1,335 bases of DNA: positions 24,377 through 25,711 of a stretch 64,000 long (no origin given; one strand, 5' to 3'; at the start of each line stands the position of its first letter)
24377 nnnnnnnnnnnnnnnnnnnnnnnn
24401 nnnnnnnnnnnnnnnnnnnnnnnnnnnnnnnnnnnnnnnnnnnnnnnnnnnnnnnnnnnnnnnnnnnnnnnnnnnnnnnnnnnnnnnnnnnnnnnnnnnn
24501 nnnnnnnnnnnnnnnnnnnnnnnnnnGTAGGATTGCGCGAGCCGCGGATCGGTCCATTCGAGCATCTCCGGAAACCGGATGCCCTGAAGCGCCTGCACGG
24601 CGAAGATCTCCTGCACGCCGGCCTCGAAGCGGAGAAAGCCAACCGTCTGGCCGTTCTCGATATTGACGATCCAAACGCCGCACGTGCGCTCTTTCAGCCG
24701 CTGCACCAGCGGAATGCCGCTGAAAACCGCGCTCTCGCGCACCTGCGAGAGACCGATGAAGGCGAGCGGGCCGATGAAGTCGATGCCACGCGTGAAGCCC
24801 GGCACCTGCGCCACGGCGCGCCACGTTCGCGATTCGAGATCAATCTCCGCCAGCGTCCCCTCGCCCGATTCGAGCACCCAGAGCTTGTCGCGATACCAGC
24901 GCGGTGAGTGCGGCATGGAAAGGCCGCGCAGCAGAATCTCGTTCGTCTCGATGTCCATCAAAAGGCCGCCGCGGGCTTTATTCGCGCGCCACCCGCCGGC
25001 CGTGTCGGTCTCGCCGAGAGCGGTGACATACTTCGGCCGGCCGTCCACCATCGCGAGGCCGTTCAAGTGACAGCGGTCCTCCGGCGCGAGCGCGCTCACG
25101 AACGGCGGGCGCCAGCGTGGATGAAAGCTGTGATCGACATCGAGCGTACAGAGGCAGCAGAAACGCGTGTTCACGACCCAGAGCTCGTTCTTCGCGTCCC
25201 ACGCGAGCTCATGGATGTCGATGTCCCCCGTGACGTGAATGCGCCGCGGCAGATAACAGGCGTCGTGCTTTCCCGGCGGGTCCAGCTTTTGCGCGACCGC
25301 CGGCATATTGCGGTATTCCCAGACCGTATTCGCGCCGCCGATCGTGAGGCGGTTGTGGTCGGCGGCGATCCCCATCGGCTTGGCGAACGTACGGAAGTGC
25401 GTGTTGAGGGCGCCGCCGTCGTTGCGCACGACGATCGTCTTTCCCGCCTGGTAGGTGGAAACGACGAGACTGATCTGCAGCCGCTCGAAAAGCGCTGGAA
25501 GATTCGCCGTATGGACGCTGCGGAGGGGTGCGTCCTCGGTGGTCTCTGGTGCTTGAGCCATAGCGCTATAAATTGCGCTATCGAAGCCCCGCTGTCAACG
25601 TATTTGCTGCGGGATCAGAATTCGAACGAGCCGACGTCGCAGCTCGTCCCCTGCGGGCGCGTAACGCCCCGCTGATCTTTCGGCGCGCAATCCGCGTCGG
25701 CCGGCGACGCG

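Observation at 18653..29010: Array of five paralogous membrane-anchored CSLREA/beta-helix proteins with an embedded TPR-GT9 heptosyltransferase-like enzyme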

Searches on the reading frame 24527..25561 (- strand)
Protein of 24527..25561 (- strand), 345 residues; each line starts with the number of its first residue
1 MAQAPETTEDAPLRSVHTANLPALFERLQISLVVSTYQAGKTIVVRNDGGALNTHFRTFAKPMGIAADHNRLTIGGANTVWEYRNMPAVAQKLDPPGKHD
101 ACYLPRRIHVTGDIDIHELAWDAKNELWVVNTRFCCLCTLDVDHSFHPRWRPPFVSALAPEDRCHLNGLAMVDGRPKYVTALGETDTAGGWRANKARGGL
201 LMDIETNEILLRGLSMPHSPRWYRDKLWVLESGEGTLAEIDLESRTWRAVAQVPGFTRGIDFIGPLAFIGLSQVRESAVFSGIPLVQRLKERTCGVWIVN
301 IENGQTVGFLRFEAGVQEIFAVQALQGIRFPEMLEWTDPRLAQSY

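Call 26: search_solved_structures(query=window:24527-25561:-, max_evalue=1, show_alignments=2)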
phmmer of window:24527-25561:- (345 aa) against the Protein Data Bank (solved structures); distinct sequences matched with E-value up to 1: 3.
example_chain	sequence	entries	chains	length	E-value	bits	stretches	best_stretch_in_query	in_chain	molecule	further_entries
5min_A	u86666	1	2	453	0.32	13.5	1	208-261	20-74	Quinoprotein glucose dehydrogenase B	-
8re0_A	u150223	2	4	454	0.32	13.5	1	208-261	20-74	Quinoprotein glucose dehydrogenase B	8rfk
1c9u_A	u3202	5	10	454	0.32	13.5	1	208-261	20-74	SOLUBLE QUINOPROTEIN GLUCOSE DEHYDROGENASE | PROTEIN (SOLUBLE QUINOPROTEIN GLUCOSE DEHYDROGENASE) | Quinoprotein glucose dehydrogenase B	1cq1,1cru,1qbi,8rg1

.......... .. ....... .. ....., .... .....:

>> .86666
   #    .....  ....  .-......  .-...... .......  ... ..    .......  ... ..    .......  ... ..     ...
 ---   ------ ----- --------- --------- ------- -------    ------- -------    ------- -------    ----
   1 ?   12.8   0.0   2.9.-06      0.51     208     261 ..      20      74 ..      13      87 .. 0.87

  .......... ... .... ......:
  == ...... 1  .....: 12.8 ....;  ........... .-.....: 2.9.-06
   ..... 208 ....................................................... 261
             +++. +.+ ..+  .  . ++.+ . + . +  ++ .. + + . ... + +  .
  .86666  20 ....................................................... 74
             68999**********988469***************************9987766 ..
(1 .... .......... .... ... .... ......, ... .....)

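Call 54: search_protein_representatives(protein=window:24527-25561:-)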
Query: 345 residues. Proteins with E-value up to 0.001 (for the whole library): 4130; up to 1e-10: 2604; up to 1e-30: 1166. The best 150 are listed.
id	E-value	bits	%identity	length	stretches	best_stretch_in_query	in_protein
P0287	4.6e-171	585.4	74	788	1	10-345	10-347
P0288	3.2e-163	559.6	72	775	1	12-345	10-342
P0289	1.5e-155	534.3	68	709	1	11-339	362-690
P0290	4.7e-151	519.5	65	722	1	10-345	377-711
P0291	1.2e-148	511.7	69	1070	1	11-342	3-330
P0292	2.1e-148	510.8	66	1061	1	11-345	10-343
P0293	4.2e-141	486.8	62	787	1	7-345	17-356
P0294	9.9e-141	485.6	63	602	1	10-344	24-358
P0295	1.4e-138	478.6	73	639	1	3-282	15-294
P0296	2.2e-138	477.9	60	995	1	8-344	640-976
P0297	4.5e-138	476.8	62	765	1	9-345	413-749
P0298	1.5e-135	468.5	60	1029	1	12-345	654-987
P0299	5.1e-135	466.8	62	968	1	3-342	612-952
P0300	4.7e-134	463.6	64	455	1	11-335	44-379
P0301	5.2e-133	460.2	61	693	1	10-343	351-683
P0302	6.7e-133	459.8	58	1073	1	9-342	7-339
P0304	9.4e-132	456.1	59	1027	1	5-345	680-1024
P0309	1.4e-123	429.1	58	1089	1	8-335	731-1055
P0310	1.7e-123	428.9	57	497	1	4-345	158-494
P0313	3.6e-122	424.5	56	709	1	11-338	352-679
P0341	7.9e-110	383.9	54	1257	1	1-335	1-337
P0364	1.1e-98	347.3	47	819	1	8-332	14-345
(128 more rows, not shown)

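Call 59: search_protein_families(library=pfam, proteins=[P0289, P0296, P0304, P0309, P0310, P0291, P0302, P0313, P0364, P0341], max_evalue=0.0001)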
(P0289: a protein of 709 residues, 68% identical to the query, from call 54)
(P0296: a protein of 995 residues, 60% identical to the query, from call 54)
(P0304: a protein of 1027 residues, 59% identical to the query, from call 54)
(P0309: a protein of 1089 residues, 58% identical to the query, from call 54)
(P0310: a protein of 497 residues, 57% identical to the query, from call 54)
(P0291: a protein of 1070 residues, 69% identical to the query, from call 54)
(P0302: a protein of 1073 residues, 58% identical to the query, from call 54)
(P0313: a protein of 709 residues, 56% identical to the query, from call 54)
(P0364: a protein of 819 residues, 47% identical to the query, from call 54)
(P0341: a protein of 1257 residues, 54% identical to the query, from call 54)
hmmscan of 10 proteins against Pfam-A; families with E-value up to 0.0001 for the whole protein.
P0289 (709 aa): 1 family
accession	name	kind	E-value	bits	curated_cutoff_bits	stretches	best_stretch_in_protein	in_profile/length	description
PF16261.11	DUF4915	-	3.9e-133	444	35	1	371-684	2-315/316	Domain of unknown function (DUF4915)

P0296 (995 aa): 4 families
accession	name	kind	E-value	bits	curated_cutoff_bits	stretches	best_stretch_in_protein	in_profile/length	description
PF16261.11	DUF4915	-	2.8e-126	421.5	35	1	654-966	4-316/316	Domain of unknown function (DUF4915)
PF13469.12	Sulfotransfer_3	-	8.7e-24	85.4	27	1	318-540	1-215/216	Sulfotransferase family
PF05118.21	Asp_Arg_Hydrox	-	7.7e-13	49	22.6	1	61-158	55-154/157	Aspartyl/Asparaginyl beta-hydroxylase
PF00685.33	Sulfotransfer_1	-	3.1e-08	33.8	22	1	317-542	2-186/255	Sulfotransferase domain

P0304 (1027 aa): 3 families
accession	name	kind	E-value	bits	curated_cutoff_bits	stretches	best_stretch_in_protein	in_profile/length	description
PF16261.11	DUF4915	-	1.7e-123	412.3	35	1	697-1011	3-315/316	Domain of unknown function (DUF4915)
PF13469.12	Sulfotransfer_3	-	1.6e-23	84.5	27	1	423-624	1-213/216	Sulfotransferase family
PF00685.33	Sulfotransfer_1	-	4.5e-06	26.7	22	1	422-624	2-182/255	Sulfotransferase domain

P0309 (1089 aa): 4 families
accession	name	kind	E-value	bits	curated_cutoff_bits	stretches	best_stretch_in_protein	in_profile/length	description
PF16261.11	DUF4915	-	1.1e-125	419.5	35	1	743-1053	2-315/316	Domain of unknown function (DUF4915)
PF13469.12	Sulfotransfer_3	-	5.3e-25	89.4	27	1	386-608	1-215/216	Sulfotransferase family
PF00685.33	Sulfotransfer_1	-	2.7e-06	27.4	22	1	386-607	3-183/255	Sulfotransferase domain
PF05118.21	Asp_Arg_Hydrox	-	8.8e-06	26.1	22.6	1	85-200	52-154/157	Aspartyl/Asparaginyl beta-hydroxylase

P0310 (497 aa): 2 families
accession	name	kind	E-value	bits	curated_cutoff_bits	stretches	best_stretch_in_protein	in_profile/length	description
PF16261.11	DUF4915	-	7.8e-119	397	35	1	174-482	2-315/316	Domain of unknown function (DUF4915)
PF13469.12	Sulfotransfer_3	-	8.4e-09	36.4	27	0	75-103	103-131/216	Sulfotransferase family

P0291 (1070 aa): 15 families
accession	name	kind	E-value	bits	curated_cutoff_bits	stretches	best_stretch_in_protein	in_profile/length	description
PF16261.11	DUF4915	-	3.8e-129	430.9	35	1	12-324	2-316/316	Domain of unknown function (DUF4915)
PF00535.33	Glycos_transf_2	-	7.9e-22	78.4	23.3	1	376-499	2-107/168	Glycosyl transferase family 2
PF00515.34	TPR_1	-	1.4e-17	63.1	27.8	1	659-686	6-33/34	Tetratricopeptide repeat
PF07719.23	TPR_2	-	6.1e-14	51.4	27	0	657-686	4-33/34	Tetratricopeptide repeat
PF13181.12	TPR_8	-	7.3e-14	51.1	25.7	0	658-686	5-33/34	Tetratricopeptide repeat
PF13414.12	TPR_11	-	1.1e-13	51.1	26.8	1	735-770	7-42/42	TPR repeat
PF13431.12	TPR_17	-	1.2e-12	47.4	24.4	0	744-774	1-31/34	Tetratricopeptide repeat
PF14559.12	TPR_19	-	5.4e-12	46.3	25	1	735-773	4-42/68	Tetratricopeptide repeat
PF24575.1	TPR_Slam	-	9.7e-08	32.8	35.2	0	645-697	38-90/104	Surface lipoprotein assembly modifier, N-terminal TPR repeats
PF13432.12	TPR_16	-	1.4e-07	32.2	32.7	1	658-722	1-65/65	Tetratricopeptide repeat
PF13428.12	TPR_14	-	6.7e-06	26.7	23.5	0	657-695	4-42/44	Tetratricopeptide repeat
PF13374.12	TPR_10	-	4.4e-05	23.8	27.5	0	724-749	4-29/42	Tetratricopeptide repeat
PF13176.12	TPR_7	-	5.1e-05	23.5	27.9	0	657-685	2-32/36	Tetratricopeptide repeat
PF01075.23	Glyco_transf_9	-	5.7e-05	23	22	0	991-1019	177-205/247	Glycosyltransferase family 9 (heptosyltransferase)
PF13424.12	TPR_12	-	6.1e-05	23.6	30.1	0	690-749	5-72/77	Tetratricopeptide repeat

P0302 (1073 aa): 17 families
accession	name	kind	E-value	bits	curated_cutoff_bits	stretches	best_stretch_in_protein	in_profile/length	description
PF16261.11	DUF4915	-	1.4e-124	415.9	35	1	18-331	2-316/316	Domain of unknown function (DUF4915)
PF00535.33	Glycos_transf_2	-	3.3e-21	76.4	23.3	1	366-491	2-113/168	Glycosyl transferase family 2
PF13414.12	TPR_11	-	4.1e-15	55.6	26.8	2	734-775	1-42/42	TPR repeat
PF00515.34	TPR_1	-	2.3e-13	49.7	27.8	1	728-759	2-33/34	Tetratricopeptide repeat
PF13181.12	TPR_8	-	8e-13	47.9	25.7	1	728-759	2-33/34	Tetratricopeptide repeat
PF07719.23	TPR_2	-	2.5e-12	46.3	27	0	728-759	2-33/34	Tetratricopeptide repeat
PF13432.12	TPR_16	-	7e-12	46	32.7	1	663-720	1-57/65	Tetratricopeptide repeat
PF14559.12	TPR_19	-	1.5e-11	44.8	25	1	669-733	1-64/68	Tetratricopeptide repeat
PF10111.15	Glyco_tranf_2_2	-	3.1e-10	40.4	27.3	1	404-480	27-104/276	Glycosyltransferase like family 2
PF13431.12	TPR_17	-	1.2e-08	35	24.4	0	725-748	11-34/34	Tetratricopeptide repeat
PF13424.12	TPR_12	-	6e-08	33.2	30.1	0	728-777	4-61/77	Tetratricopeptide repeat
PF24575.1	TPR_Slam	-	2.9e-07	31.3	35.2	0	734-773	54-93/104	Surface lipoprotein assembly modifier, N-terminal TPR repeats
PF13428.12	TPR_14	-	6.9e-07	29.8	23.5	0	728-770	2-44/44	Tetratricopeptide repeat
PF13174.12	TPR_6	-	1.1e-06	29.3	26.3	0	694-721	1-28/33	Tetratricopeptide repeat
PF13176.12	TPR_7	-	1.4e-05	25.3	27.9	0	729-761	1-33/36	Tetratricopeptide repeat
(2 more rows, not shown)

P0313 (709 aa): 4 families
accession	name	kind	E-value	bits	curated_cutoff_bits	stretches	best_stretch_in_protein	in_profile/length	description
PF16261.11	DUF4915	-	5.8e-115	384.3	35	1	361-671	2-311/316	Domain of unknown function (DUF4915)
PF00583.31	Acetyltransf_1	-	1.1e-10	42.2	20.7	0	26-95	32-103/116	Acetyltransferase (GNAT) family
PF13508.13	Acetyltransf_7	-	3.1e-10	40.7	27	1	29-89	5-65/84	Acetyltransferase (GNAT) domain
PF13673.13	Acetyltransf_10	-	1.6e-06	28.6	23.6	0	40-94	42-94/128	Acetyltransferase (GNAT) domain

P0364 (819 aa): 1 family
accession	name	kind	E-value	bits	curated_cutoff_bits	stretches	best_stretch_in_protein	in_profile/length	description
PF16261.11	DUF4915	-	6.8e-118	393.9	35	1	26-346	2-315/316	Domain of unknown function (DUF4915)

P0341 (1257 aa): 20 families
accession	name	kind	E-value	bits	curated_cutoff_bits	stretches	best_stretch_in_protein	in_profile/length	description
PF16261.11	DUF4915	-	4.9e-127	424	35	1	21-335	4-315/316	Domain of unknown function (DUF4915)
PF13844.12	Glyco_transf_41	-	2.2e-88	297.3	25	2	1044-1231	357-543/543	Glycosyl transferase family 41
PF00515.34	TPR_1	-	2.4e-63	207.9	27.8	5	424-454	1-31/34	Tetratricopeptide repeat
PF07719.23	TPR_2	-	1.6e-60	196.7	27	3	460-489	3-32/34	Tetratricopeptide repeat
PF13414.12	TPR_11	-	2.8e-55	184.2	26.8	5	431-472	1-42/42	TPR repeat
PF13181.12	TPR_8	-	1.2e-47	156.4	25.7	0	527-558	2-33/34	Tetratricopeptide repeat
PF13432.12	TPR_16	-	6.9e-44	148.3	32.7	6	618-681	2-65/65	Tetratricopeptide repeat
PF13431.12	TPR_17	-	1.5e-41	137.7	24.4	0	635-666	1-32/34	Tetratricopeptide repeat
PF13424.12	TPR_12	-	2.3e-36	124.3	30.1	3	682-745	4-75/77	Tetratricopeptide repeat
PF14559.12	TPR_19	-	1.2e-32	112.4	25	3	694-754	4-63/68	Tetratricopeptide repeat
PF13428.12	TPR_14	-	7.4e-29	97.7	23.5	0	715-757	1-43/44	Tetratricopeptide repeat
PF13176.12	TPR_7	-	3.2e-26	89.6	27.9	0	460-488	1-29/36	Tetratricopeptide repeat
PF13374.12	TPR_10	-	4.8e-22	77.7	27.5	0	616-641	5-30/42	Tetratricopeptide repeat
PF23914.1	TPR_CcmH_CycH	-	3.9e-16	59.7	42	1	662-780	31-152/158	Cytochrome c-type biogenesis protein H TPR domain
PF24575.1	TPR_Slam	-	2.4e-13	50.8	35.2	0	466-511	55-100/104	Surface lipoprotein assembly modifier, N-terminal TPR repeats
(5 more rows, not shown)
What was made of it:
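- On GT41 (OGT/SPINDLY): A GT41-bearing sister architecture exists in P0341 (call 59).
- Closest known: TPR-glycosyltransferases of family GT41. Same: A sister architecture DUF4915+TPR+GT41 exists (P0341, call 59).
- TPR modules and the GT41 variant (P0341, call 59) point to protein acceptors.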

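Call 62: find_encoding_contigs(protein=P0296, flank=8000, max_places=3)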
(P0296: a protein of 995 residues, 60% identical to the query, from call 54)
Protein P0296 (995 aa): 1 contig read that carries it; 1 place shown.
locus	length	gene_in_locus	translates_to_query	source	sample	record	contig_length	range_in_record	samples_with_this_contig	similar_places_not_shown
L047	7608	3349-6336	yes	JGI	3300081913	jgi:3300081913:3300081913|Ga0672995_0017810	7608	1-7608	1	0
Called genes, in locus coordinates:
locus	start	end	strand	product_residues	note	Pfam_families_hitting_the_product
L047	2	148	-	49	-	?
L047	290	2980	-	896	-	PF01751:Toprim, PF01131:Topoisom_bac, PF13368:Toprim_C_rpt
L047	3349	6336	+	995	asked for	PF05118:Asp_Arg_Hydrox, PF00685:Sulfotransfer_1, PF13469:Sulfotransfer_3, PF16261:DUF4915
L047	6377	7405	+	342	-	PF03193:RsgA_GTPase, PF01926:MMR_HSR1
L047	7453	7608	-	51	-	?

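Call 63: find_encoding_contigs(protein=P0291, flank=8000, max_places=3)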
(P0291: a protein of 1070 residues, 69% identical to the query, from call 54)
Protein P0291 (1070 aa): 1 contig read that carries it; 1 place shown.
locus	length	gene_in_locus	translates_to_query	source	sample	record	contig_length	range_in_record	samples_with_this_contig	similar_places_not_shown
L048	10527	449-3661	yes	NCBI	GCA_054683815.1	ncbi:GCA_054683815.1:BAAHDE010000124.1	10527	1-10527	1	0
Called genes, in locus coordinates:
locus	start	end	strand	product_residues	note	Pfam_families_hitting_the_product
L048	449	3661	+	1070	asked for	PF16261:DUF4915, PF00535:Glycos_transf_2, PF00515:TPR_1 (faint), PF07719:TPR_2 (faint), PF13432:TPR_16 (faint), PF24575:TPR_Slam (faint), PF13181:TPR_8 (faint), PF13414:TPR_11 (weak), +3 more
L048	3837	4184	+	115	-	PF00581:Rhodanese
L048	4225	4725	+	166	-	-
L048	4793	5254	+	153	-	PF00334:NDK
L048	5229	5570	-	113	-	PF13083:KH_KhpA-B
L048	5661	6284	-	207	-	-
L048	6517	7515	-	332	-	PF00676:E1_dh, PF02775:TPP_enzyme_C (weak)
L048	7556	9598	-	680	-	PF22745:Nlig-Ia, PF01653:DNA_ligase_aden, PF03120:OB_DNA_ligase, PF03119:DNA_ligase_ZBD, PF14520:HHH_5 (faint), PF12826:HHH_2, PF00533:BRCT, PF12738:PTCB-BRCT (faint)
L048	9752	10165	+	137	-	PF00498:FHA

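Call 64: find_encoding_contigs(protein=P0341, flank=8000, max_places=3)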
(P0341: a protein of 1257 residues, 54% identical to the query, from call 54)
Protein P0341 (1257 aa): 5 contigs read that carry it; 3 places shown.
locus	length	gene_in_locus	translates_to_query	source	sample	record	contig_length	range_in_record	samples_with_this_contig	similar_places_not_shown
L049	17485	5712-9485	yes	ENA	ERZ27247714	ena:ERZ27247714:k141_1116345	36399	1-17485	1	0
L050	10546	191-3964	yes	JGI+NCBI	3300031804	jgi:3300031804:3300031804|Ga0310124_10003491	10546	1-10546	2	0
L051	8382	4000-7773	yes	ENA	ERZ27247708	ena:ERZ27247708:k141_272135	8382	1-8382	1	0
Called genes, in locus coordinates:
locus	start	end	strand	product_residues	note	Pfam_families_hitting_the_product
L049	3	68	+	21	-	?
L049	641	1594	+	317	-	PF00132:Hexapep (faint)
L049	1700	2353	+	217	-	PF02190:LON_substr_bdg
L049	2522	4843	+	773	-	PF00580:UvrD-helicase, PF13245:AAA_19, PF13604:AAA_30 (faint), PF01443:Viral_helicase1 (faint), PF13361:UvrD_C, PF13538:UvrD_C_2 (weak), PF21196:PcrA_UvrD_tudor (weak)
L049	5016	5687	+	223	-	PF00697:PRAI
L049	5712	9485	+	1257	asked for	PF16261:DUF4915, PF13414:TPR_11, PF13424:TPR_12, PF13432:TPR_16, PF13432:TPR_16, PF23914:TPR_CcmH_CycH, PF13414:TPR_11, PF13424:TPR_12, +23 more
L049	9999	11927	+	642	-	PF13205:Big_5 (weak), PF13517:FG-GAP_3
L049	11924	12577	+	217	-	-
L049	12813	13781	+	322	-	PF00579:tRNA-synt_1b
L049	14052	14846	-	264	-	PF02465:FliD_N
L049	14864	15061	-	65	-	-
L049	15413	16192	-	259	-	PF03167:UDG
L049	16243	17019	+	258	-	PF04519:Bactofilin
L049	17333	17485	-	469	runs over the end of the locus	PF00206:Lyase_1, PF10415:FumaraseC_C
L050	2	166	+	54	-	?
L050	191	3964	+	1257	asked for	PF16261:DUF4915, PF13414:TPR_11, PF13424:TPR_12, PF13432:TPR_16, PF13432:TPR_16, PF23914:TPR_CcmH_CycH, PF13414:TPR_11, PF13424:TPR_12, +23 more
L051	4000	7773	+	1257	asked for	PF16261:DUF4915, PF13414:TPR_11, PF13424:TPR_12, PF13432:TPR_16, PF13432:TPR_16, PF23914:TPR_CcmH_CycH, PF13414:TPR_11, PF13424:TPR_12, +23 more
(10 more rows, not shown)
